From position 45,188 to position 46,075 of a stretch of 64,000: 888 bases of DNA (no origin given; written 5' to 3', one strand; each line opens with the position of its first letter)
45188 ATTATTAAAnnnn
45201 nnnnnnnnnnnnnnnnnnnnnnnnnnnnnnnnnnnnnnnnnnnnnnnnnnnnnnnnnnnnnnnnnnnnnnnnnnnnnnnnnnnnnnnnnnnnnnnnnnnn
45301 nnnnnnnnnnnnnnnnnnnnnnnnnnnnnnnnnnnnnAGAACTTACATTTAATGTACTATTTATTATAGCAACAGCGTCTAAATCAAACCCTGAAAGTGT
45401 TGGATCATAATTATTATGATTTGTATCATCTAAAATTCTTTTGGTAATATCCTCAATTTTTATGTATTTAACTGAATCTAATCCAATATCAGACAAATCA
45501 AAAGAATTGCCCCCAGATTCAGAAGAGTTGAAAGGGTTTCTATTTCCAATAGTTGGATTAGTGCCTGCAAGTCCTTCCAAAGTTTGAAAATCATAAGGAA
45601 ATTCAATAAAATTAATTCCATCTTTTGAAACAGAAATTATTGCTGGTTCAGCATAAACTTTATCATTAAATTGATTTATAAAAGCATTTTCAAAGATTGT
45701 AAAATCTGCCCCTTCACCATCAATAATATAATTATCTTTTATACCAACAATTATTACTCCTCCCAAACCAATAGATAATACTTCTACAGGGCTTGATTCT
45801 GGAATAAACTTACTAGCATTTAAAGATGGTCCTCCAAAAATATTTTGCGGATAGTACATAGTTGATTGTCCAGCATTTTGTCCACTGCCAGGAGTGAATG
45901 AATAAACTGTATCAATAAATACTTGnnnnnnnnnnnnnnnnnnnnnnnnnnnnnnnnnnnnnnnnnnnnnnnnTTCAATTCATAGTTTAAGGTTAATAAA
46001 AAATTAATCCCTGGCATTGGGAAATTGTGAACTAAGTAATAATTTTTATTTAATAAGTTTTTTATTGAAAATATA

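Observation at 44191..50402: Cobalamin riboswitch controlling an operon with a T9SS-CTD repeat protein, a BtuB-sized TonB receptor and two small secreted proteins: an atypical B12-capture locus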

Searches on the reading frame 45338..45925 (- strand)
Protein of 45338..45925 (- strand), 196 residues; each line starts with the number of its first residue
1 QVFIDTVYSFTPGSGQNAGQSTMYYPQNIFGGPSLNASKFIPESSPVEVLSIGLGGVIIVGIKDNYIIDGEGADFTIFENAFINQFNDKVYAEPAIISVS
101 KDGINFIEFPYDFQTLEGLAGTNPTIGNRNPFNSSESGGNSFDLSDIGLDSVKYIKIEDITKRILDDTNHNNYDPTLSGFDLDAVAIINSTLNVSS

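Call 79: search_protein_representatives(alignment_id=A4)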
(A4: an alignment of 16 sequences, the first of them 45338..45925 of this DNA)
Query: 16 sequences, 196 profile positions. Proteins with E-value up to 0.001 (for the whole library): 2664; up to 1e-10: 1108; up to 1e-30: 168. The best 150 are listed.
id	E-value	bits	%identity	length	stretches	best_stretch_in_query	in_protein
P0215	1.4e-91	322.0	-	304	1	1-194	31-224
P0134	4.9e-91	320.2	-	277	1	4-194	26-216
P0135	1.0e-89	315.9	-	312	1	3-194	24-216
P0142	2.7e-88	311.3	-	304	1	3-191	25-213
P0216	5.7e-86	303.7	-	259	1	2-193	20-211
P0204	1.1e-85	302.8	-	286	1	3-192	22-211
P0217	2.1e-83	295.3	-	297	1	3-194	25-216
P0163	1.7e-82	292.4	-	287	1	3-193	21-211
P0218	3.1e-82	291.5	-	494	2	6-191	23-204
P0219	8.5e-82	290.1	-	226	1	2-191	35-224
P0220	1.4e-81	289.4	-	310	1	3-193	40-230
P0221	3.9e-81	287.9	-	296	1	2-192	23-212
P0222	3.0e-80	285.0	-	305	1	2-194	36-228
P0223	2.2e-79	282.2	-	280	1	3-194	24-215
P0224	2.4e-79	282.1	-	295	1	4-192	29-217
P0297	2.8e-50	187.2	-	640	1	4-194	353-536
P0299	5.1e-47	176.6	-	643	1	4-193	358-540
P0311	1.8e-41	158.5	-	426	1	4-190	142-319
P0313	6.0e-41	156.8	-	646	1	4-191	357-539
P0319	5.6e-39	150.4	-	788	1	4-190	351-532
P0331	1.9e-36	142.1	-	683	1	6-161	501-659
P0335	1.8e-35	138.9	-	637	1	5-167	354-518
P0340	1.0e-34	136.5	-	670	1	7-189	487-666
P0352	8.9e-33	130.1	-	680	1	4-190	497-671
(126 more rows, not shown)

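Call 80: search_protein_families(library=pfam, proteins=[P0297, P0299, P0313, P0319, P0335, P0331, P0340, P0352, P0218, P0311], max_evalue=0.01)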
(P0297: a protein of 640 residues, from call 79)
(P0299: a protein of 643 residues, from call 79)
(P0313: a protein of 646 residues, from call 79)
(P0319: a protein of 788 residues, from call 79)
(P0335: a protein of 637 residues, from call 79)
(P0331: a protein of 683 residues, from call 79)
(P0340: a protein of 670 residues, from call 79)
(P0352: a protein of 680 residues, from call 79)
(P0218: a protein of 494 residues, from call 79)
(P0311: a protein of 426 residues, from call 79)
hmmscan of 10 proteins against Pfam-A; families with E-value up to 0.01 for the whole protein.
P0297 (640 aa): 8 families
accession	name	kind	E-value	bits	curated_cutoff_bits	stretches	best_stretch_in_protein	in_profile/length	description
PF21783.3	YNCE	-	1.9e-08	34.4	27.1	1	26-115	41-129/339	YNCE-like beta-propeller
PF13860.13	FlgD_ig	-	8e-08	32.6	27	1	575-629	22-77/79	FlgD Ig-like domain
PF16819.11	DUF5074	-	5.7e-06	26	27.2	1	35-98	117-184/353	Domain of unknown function (DUF5074)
PF18962.6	Por_Secre_tail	-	1.7e-05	25.4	27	1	557-632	2-69/75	Secretion system C-terminal sorting domain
PF03646.20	FlaG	-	0.0018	18.8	23.8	0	119-137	63-81/101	FlaG protein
PF25174.1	Beta-prop_THOC3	-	0.0022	17.5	305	1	33-135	108-209/272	THOC3 beta-propeller domain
PF25172.1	Beta-prop_WDR3_2nd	-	0.0036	17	140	1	62-137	7-78/293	WDR3 second beta-propeller domain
PF05096.18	Glu_cyclase_2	-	0.0075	16.2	22.3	0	62-137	128-206/249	Glutamine cyclotransferase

P0299 (643 aa): 3 families
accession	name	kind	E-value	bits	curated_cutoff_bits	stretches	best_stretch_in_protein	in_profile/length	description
PF13860.13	FlgD_ig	-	5.5e-12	45.9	27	1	570-630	14-75/79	FlgD Ig-like domain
PF18962.6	Por_Secre_tail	-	1.2e-07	32.3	27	1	560-639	2-73/75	Secretion system C-terminal sorting domain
PF13585.12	CHU_C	-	0.0016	19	27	1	574-634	23-76/86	CHU_C Type IX secretion signal domain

P0313 (646 aa): 5 families
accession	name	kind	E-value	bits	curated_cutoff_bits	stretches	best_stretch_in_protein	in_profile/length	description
PF13860.13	FlgD_ig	-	6.8e-10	39.2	27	1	572-631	13-73/79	FlgD Ig-like domain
PF05096.18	Glu_cyclase_2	-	3.3e-05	23.9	22.3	0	74-142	136-207/249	Glutamine cyclotransferase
PF18962.6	Por_Secre_tail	-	5.4e-05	23.9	27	1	563-642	2-73/75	Secretion system C-terminal sorting domain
PF13585.12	CHU_C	-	0.0012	19.3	27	1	578-633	24-72/86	CHU_C Type IX secretion signal domain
PF06433.17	Me-amine-dh_H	-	0.0039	16.6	21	1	122-200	16-95/343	Methylamine dehydrogenase heavy chain (MADH)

P0319 (788 aa): 3 families
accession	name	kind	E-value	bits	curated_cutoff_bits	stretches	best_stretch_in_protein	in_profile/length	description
PF13860.13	FlgD_ig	-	2.9e-08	34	27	1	724-774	24-74/79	FlgD Ig-like domain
PF18962.6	Por_Secre_tail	-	2.4e-05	25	27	1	705-785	2-74/75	Secretion system C-terminal sorting domain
PF21783.3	YNCE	-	0.00089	19.1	27.1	0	71-146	258-332/339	YNCE-like beta-propeller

P0335 (637 aa): 5 families
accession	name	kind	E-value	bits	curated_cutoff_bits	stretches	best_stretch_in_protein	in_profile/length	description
PF13860.13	FlgD_ig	-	6.2e-08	32.9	27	1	573-622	24-73/79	FlgD Ig-like domain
PF18962.6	Por_Secre_tail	-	2.6e-07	31.3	27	1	554-634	2-74/75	Secretion system C-terminal sorting domain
PF13585.12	CHU_C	-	1.8e-05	25.2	27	1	561-625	17-74/86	CHU_C Type IX secretion signal domain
PF10282.15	Lactonase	-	0.00095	18.9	21.7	0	59-131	41-121/344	Lactonase, 7-bladed beta-propeller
PF21783.3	YNCE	-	0.0038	17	27.1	0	53-144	242-331/339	YNCE-like beta-propeller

P0331 (683 aa): 1 family
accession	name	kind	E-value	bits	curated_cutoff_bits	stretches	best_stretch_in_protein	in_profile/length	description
PF23740.1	Ig_ZP2_3rd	-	0.0061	17.1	27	0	417-444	2-29/93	Zona pellucida sperm-binding protein 2, Ig-like domain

P0340 (670 aa): 0 families

P0352 (680 aa): 0 families

P0218 (494 aa): 1 family
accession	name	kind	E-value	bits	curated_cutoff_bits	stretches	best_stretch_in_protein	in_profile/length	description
PF18962.6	Por_Secre_tail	-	0.0035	18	27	0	440-487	18-68/75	Secretion system C-terminal sorting domain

P0311 (426 aa): 2 families
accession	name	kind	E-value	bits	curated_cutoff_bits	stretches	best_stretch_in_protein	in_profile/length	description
PF13860.13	FlgD_ig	-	3.6e-09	36.9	27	1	351-409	12-71/79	FlgD Ig-like domain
PF18962.6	Por_Secre_tail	-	0.00048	20.8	27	1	343-379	2-35/75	Secretion system C-terminal sorting domain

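Call 81: search_solved_structures(query=P0297, max_evalue=0.01, show_alignments=1)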
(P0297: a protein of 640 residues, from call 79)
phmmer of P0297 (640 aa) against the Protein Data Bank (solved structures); distinct sequences matched with E-value up to 0.01: 8.
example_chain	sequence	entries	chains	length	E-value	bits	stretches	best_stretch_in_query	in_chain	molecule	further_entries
1l0q_A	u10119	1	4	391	1.1e-23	86.9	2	25-147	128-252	Surface layer protein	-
8ptd_A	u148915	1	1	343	1.6e-10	43.4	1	52-207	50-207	YncE family protein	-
8ptf_A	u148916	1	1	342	1.6e-10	43.4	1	52-207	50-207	YncE family protein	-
8blw_B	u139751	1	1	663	3.5e-10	42.3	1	52-206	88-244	YncE family protein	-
3vgz_A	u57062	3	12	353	1.3e-05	27.2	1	38-201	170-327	Uncharacterized protein YncE | PQQ-dependent catabolism-associated beta-propeller protein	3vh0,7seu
5c2v_B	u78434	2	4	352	0.00021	23.2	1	66-158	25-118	HYDRAZINE SYNTHASE BETA SUBUNIT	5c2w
3bws_A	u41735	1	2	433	0.0038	19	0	25-166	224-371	protein Lp49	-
8puj_A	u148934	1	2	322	0.0095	17.7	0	65-175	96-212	YncE family protein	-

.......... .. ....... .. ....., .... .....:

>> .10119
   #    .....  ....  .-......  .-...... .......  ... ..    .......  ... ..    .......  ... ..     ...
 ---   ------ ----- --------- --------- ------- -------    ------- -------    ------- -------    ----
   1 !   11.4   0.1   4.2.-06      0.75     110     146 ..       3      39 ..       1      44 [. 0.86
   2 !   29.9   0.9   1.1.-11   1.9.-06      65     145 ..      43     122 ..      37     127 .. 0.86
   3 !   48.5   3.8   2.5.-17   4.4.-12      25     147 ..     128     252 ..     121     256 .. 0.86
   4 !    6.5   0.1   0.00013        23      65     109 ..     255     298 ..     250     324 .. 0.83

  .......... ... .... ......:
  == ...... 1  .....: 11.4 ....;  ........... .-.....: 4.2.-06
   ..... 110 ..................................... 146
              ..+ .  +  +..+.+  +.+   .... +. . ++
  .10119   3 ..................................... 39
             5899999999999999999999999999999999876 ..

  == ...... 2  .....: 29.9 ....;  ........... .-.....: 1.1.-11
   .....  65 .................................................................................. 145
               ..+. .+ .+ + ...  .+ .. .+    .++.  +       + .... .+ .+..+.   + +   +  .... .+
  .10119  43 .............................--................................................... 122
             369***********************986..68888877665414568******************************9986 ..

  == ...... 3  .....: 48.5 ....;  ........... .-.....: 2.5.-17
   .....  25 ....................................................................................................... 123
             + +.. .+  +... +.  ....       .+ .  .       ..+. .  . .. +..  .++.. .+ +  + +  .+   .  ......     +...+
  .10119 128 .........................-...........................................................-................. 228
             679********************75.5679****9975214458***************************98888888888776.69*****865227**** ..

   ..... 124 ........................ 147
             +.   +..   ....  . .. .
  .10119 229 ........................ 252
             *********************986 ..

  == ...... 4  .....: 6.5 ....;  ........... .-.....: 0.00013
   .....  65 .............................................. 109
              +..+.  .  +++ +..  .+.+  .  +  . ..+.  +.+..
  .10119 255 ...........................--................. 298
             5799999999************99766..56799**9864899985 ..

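Call 84: search_solved_structures(query=A5, max_evalue=10, show_alignments=3)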
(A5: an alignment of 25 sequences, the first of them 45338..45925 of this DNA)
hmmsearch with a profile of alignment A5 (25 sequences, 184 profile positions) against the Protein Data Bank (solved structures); distinct sequences matched with E-value up to 10: 9.
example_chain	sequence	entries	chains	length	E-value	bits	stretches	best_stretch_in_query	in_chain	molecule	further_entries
8blw_B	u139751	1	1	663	0.00017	24.7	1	3-100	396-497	YncE family protein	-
7biz_A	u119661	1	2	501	0.005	19.9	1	4-95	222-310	Cell surface protein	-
7vna_A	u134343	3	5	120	0.35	13.9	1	30-85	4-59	Ahr homolog spineless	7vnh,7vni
2orx_A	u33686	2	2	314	0.51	13.3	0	82-106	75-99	Neuropilin-1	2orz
3i9f_A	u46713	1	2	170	1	12.3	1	57-95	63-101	Putative type 11 methyltransferase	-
8c5g_A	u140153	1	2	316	1.2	12.1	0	82-106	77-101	Neuropilin-1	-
9s56_A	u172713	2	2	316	1.2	12.1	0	82-106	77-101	Neuropilin-1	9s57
9eou_A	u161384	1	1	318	1.2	12.1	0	82-106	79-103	Neuropilin-1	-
2qqi_A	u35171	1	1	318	1.2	12.1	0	82-106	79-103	Neuropilin-1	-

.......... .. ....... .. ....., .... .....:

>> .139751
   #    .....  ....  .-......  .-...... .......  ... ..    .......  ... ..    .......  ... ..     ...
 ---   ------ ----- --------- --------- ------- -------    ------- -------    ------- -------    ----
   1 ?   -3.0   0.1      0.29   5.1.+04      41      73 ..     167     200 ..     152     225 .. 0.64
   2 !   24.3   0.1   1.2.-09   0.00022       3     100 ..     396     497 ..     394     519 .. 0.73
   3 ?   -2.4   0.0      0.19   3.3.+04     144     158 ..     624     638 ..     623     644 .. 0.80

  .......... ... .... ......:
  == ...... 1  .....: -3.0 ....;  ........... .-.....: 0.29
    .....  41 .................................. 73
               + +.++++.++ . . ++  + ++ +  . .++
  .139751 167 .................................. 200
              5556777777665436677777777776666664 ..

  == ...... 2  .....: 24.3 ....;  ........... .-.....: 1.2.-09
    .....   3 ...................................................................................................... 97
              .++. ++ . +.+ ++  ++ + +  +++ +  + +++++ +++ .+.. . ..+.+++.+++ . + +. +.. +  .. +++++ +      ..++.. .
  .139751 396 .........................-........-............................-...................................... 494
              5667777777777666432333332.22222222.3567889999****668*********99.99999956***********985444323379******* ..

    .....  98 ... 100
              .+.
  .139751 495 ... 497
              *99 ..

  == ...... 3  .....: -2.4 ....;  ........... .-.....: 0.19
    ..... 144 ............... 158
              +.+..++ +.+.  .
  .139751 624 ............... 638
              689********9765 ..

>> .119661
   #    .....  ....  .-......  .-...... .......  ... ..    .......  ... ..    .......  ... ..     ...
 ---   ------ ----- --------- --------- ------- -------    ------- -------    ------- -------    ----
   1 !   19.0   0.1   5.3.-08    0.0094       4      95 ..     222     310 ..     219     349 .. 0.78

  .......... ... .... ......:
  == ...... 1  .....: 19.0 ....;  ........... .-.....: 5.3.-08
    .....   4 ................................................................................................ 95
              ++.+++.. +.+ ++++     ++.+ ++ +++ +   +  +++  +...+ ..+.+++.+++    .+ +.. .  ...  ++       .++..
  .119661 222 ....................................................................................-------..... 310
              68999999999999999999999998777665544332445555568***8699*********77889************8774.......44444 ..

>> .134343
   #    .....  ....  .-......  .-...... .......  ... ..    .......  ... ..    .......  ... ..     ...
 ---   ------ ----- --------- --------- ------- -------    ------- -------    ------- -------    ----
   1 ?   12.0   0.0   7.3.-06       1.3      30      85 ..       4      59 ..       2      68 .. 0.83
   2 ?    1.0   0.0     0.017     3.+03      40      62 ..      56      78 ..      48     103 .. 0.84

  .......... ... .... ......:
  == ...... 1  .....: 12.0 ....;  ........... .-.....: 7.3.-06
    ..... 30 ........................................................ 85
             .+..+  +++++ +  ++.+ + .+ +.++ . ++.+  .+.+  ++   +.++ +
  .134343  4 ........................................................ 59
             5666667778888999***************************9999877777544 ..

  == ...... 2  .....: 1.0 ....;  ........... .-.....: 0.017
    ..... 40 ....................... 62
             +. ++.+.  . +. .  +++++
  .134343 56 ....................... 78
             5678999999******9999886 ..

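Call 85: search_protein_families(library=ncbifam, alignment_id=A5, max_evalue=0.01)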
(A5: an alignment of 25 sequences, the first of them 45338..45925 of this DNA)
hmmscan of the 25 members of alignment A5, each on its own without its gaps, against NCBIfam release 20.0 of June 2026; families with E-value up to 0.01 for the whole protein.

A. member 1, window:45338-45925:- (196 aa): 1 family
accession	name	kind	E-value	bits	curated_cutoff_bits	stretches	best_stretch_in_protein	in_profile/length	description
NF033170.0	lipo_LIC13355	subfamily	3.1e-07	29.9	120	1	53-114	97-159/273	LIC_13355 family lipoprotein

B. families by the number of members that match (of 25 scanned): 1 family
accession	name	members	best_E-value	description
NF033170.0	lipo_LIC13355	25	1.5e-14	LIC_13355 family lipoprotein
